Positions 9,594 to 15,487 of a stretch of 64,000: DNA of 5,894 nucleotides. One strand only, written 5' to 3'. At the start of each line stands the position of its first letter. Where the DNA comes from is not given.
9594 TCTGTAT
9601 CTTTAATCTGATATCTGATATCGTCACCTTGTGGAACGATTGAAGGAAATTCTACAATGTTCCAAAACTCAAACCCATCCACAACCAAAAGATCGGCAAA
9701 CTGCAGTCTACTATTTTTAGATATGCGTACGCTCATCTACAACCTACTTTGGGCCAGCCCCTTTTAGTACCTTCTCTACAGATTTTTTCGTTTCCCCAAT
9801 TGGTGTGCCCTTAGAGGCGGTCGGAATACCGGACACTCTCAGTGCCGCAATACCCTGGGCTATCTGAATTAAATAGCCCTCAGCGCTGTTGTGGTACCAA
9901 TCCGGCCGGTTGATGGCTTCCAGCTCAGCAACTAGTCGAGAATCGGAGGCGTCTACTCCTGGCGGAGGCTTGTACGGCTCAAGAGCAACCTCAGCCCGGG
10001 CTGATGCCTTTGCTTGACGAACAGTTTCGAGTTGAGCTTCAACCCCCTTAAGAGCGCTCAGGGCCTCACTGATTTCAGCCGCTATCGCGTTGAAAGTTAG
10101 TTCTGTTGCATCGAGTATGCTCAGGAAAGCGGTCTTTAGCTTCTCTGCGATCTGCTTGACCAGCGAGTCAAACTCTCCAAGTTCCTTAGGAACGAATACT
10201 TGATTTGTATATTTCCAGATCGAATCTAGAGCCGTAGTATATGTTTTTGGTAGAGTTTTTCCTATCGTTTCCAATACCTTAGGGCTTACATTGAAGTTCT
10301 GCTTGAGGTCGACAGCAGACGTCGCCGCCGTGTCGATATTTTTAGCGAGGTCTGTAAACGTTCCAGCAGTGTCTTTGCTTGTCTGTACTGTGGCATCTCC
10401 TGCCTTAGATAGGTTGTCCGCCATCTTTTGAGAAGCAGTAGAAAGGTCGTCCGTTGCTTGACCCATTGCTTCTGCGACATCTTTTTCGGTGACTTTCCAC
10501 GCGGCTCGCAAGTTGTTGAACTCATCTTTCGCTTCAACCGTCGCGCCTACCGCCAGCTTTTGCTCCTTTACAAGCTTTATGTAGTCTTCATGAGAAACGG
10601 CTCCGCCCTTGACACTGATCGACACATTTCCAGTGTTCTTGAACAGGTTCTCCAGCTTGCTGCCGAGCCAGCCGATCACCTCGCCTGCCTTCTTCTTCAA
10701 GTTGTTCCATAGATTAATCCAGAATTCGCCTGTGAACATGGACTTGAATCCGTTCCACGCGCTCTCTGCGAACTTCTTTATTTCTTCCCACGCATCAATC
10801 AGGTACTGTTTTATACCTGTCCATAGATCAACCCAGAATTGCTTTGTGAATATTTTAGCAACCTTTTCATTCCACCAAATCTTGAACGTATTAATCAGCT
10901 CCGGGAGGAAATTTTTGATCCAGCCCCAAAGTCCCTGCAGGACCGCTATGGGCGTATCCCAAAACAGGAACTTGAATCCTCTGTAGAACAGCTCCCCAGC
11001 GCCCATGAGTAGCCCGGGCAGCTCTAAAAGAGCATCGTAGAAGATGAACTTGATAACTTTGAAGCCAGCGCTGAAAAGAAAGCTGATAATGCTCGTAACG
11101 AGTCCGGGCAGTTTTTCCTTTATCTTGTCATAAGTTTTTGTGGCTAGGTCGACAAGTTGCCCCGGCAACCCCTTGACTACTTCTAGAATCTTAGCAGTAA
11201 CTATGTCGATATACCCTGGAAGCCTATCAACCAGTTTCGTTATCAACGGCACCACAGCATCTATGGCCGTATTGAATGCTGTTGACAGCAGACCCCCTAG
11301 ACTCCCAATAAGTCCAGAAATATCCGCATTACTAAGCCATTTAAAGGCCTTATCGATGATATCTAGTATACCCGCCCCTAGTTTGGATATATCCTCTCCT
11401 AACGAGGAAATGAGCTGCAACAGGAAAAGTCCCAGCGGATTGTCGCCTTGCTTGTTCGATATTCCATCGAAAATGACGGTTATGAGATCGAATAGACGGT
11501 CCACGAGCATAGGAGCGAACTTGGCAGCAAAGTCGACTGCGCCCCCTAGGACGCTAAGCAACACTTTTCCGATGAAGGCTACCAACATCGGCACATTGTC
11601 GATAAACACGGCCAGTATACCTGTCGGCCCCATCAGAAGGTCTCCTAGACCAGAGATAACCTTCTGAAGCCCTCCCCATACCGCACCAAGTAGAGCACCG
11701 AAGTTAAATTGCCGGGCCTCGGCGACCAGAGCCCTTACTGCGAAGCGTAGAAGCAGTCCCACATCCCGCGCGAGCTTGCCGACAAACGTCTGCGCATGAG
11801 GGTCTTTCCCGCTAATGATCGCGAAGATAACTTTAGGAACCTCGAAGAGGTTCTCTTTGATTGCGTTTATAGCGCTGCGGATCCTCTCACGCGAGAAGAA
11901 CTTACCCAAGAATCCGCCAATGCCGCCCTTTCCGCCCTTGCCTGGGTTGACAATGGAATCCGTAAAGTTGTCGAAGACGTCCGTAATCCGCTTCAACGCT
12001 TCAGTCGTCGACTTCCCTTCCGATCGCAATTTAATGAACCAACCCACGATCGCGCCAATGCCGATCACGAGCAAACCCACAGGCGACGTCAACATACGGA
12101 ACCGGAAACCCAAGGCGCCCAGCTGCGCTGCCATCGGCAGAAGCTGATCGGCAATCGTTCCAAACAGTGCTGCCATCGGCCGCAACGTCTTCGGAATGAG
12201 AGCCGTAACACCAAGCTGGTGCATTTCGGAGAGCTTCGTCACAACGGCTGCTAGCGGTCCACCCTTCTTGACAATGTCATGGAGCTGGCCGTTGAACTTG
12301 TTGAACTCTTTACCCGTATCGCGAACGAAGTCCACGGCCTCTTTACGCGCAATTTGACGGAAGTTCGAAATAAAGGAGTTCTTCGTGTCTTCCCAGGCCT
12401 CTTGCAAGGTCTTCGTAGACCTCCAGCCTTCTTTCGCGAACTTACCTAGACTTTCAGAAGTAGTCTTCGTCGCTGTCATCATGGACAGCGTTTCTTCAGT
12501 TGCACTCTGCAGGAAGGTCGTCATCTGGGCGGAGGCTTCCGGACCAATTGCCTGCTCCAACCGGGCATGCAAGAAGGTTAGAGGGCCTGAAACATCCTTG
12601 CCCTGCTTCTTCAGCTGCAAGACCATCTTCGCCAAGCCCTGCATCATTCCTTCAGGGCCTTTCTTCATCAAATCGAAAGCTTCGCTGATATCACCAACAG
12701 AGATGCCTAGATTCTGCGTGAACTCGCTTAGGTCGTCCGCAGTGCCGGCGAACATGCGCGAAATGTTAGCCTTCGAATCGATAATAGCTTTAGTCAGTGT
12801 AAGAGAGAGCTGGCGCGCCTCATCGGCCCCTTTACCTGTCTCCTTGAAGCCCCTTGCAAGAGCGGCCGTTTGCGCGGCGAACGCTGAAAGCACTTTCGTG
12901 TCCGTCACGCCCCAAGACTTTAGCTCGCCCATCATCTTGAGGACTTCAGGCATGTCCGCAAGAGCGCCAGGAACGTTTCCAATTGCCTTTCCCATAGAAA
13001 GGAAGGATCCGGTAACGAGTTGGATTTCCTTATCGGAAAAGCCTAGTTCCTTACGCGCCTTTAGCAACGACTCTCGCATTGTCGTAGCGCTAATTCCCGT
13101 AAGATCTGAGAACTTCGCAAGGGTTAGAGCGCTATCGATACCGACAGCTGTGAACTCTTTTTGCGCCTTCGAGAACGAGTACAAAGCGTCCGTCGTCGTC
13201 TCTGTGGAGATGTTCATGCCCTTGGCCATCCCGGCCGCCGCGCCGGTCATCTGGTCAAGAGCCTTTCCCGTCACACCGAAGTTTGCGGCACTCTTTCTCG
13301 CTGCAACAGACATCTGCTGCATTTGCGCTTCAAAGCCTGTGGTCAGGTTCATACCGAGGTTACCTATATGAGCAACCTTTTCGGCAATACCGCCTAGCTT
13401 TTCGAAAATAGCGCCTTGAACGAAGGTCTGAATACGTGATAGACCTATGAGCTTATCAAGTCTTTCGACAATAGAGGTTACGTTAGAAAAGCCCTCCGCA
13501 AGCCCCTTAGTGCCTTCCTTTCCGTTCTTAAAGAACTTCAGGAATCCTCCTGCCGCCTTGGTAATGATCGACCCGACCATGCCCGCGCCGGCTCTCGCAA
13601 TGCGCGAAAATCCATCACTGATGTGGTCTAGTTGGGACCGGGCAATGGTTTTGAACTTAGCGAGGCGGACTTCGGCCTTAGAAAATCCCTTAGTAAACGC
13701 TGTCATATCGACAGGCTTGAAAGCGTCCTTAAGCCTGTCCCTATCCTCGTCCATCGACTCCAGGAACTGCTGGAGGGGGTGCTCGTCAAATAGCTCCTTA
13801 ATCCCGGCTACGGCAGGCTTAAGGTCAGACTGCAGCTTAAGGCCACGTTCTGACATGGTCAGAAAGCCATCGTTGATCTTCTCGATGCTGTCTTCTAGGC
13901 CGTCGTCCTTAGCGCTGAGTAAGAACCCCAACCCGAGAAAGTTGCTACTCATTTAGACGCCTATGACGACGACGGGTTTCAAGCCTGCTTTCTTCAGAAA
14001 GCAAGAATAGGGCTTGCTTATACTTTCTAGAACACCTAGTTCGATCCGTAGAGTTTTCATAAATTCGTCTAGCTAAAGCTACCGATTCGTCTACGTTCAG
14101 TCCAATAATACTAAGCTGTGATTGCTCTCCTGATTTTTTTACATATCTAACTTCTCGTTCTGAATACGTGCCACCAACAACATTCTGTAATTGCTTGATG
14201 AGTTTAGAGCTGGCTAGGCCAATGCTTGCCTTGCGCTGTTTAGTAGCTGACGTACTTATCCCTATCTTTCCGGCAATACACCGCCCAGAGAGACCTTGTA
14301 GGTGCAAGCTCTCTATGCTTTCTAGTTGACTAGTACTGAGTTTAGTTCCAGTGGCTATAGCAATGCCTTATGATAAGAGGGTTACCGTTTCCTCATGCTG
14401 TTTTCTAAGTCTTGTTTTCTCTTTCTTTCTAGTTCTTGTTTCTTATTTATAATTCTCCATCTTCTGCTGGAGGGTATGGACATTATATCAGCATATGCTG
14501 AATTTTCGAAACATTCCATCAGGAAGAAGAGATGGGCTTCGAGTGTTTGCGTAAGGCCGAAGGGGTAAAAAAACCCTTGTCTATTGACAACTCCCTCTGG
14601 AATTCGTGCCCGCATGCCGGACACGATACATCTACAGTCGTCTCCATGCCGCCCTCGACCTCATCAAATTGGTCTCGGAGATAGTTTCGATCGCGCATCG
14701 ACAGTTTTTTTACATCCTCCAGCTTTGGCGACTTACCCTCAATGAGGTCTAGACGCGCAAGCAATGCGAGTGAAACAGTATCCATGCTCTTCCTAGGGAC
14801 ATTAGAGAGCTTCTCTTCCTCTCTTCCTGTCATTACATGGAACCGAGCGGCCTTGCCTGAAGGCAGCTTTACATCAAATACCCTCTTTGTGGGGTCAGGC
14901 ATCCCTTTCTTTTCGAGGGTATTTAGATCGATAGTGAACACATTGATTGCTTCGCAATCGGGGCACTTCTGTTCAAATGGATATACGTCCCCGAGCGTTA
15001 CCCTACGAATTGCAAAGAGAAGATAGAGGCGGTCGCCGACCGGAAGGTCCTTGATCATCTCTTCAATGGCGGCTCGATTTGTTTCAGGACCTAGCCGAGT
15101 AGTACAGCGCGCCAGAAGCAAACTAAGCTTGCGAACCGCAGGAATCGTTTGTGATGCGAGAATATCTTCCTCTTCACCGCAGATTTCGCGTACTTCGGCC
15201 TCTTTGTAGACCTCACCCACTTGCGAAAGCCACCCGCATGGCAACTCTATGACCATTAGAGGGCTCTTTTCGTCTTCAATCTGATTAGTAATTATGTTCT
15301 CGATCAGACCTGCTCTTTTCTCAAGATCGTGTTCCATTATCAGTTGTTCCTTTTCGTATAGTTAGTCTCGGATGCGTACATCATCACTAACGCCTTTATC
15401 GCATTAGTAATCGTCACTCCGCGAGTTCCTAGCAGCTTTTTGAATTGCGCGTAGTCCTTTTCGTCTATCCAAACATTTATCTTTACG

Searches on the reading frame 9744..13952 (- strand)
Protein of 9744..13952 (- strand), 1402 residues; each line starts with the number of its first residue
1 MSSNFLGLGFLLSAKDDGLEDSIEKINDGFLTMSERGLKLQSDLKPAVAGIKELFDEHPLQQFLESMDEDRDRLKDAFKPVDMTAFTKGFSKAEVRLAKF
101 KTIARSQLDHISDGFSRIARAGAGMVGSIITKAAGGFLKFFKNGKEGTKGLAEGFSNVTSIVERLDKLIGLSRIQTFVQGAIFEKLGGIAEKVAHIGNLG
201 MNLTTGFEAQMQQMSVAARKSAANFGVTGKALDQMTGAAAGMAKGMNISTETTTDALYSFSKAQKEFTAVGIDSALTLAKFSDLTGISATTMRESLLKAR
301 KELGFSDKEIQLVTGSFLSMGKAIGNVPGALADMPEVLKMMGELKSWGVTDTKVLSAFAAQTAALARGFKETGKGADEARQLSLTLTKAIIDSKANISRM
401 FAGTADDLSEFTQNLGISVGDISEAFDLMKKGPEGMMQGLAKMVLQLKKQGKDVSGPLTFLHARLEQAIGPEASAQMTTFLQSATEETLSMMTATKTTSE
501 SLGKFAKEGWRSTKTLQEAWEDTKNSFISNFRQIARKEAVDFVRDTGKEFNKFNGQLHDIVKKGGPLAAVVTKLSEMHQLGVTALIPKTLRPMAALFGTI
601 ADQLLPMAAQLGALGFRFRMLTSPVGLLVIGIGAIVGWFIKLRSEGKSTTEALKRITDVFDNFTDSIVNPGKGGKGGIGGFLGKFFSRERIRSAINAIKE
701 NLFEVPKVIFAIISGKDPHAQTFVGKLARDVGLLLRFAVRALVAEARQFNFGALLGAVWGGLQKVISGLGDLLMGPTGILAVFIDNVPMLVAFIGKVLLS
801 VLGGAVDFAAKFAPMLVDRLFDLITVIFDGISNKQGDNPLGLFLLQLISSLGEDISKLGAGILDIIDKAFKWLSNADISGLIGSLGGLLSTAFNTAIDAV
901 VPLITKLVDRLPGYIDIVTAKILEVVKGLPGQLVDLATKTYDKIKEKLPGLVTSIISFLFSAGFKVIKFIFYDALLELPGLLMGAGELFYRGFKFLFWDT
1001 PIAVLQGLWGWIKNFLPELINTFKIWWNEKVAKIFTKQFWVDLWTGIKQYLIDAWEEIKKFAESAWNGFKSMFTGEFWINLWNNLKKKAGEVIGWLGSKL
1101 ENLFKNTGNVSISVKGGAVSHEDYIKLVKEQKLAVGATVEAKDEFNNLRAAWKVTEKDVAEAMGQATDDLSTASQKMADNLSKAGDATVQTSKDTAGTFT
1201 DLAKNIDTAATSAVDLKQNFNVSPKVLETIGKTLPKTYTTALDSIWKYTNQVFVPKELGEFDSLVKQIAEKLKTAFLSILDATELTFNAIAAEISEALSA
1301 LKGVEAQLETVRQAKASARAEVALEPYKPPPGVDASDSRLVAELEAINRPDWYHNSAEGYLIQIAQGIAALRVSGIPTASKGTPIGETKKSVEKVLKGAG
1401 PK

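Call 3: search_protein_families(library=pfam, proteins=[window:9744-13952:-], max_evalue=0.01)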
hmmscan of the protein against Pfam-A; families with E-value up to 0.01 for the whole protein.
window:9744-13952:- (1402 aa): 1 family
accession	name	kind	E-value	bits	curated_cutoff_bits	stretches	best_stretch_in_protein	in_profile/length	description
PF04048.20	Sec8_N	-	0.0067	16.8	26.8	0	1161-1237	34-112/142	Exocyst complex component Sec8 N-terminal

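Call 6: search_protein_families(library=phrogs, proteins=[window:9744-13952:-], max_evalue=0.001)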
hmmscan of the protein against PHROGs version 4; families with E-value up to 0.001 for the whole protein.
window:9744-13952:- (1402 aa): 4 families
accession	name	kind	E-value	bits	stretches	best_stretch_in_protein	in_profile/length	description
phrog_58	-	tail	5.2e-25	89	2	250-963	269-922/1544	tail length tape measure protein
phrog_167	-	tail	2.4e-19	69.6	1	209-1109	381-979/1555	tail length tape measure protein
phrog_1272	-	tail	4.2e-19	68.8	1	181-1301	234-1085/1606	tail length tape measure protein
phrog_4200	-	tail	1.8e-17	64.1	2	752-1101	229-551/732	tail length tape measure protein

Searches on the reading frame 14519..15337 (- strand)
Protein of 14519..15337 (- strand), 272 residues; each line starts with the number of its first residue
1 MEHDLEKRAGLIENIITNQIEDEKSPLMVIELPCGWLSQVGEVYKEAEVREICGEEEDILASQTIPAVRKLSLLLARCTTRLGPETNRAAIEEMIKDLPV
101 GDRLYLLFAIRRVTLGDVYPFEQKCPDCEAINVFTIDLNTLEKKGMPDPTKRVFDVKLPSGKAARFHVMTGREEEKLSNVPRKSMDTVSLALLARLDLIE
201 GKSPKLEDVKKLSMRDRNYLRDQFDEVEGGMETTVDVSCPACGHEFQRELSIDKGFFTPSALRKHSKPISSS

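Call 5: search_protein_families(library=pfam, proteins=[window:14519-15337:-], max_evalue=0.01)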
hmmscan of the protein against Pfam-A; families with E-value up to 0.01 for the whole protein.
window:14519-15337:- (272 aa): 3 families
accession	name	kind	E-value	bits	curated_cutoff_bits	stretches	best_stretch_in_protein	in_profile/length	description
PF12322.14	T4_baseplate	-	1.7e-12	48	24.5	1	72-249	28-210/219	T4 bacteriophage base plate protein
PF23454.1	Zn_ribbon_Brz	-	0.0077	17.2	27.9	0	234-250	3-19/58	Transcriptional regulator Brz zinc beta ribbon domain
PF13248.11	Zn_ribbon_3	-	0.0099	15.8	27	0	237-246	3-11/26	zinc-ribbon domain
